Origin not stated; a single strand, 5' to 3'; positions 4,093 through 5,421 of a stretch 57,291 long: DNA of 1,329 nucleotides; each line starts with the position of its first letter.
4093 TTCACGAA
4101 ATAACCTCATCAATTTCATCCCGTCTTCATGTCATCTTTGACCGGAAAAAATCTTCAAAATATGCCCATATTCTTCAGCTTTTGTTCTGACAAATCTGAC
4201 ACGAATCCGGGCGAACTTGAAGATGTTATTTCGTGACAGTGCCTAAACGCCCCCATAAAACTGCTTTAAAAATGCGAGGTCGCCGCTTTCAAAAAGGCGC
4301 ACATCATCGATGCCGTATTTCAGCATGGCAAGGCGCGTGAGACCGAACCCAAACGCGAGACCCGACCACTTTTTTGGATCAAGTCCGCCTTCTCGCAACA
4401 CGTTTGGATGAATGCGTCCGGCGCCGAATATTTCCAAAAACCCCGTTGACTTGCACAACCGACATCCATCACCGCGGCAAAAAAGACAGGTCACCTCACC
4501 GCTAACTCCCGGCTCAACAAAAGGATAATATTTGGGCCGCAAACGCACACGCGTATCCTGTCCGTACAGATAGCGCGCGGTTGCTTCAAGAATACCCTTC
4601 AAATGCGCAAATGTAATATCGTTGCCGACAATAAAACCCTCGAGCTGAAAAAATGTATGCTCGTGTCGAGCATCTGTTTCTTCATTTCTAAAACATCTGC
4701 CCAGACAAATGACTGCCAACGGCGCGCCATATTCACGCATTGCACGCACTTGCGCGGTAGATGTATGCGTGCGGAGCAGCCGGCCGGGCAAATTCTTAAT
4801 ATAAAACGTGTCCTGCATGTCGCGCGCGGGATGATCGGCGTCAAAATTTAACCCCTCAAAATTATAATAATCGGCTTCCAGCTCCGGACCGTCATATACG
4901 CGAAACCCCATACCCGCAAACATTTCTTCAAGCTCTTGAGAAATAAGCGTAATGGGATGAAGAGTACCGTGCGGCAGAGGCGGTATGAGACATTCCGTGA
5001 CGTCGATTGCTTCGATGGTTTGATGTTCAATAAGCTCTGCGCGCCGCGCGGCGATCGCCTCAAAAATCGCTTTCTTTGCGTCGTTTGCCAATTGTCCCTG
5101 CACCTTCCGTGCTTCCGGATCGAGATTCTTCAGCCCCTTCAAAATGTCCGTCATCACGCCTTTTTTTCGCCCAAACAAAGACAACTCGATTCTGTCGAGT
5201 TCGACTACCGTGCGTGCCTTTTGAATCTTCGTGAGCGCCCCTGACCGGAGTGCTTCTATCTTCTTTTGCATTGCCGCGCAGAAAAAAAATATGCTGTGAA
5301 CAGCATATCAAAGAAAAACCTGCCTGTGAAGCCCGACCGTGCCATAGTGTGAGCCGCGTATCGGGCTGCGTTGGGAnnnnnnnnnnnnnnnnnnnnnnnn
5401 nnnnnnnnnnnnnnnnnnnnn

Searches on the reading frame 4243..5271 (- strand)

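Call 79: search_protein_families(library=pfam, proteins=[window:4243-5271:-], max_evalue=0.001)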
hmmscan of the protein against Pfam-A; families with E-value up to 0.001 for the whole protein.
window:4243-5271:- (342 aa): 2 families
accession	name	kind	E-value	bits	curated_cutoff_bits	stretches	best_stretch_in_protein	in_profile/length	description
PF01409.25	tRNA-synt_2d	-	5.4e-84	281.9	19.8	1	96-338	8-246/246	tRNA synthetases class II core domain (F)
PF02912.23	Phe_tRNA-synt_N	-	1.4e-14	54.2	22.3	1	24-83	5-63/69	Aminoacyl tRNA synthetase class II, N-terminal domain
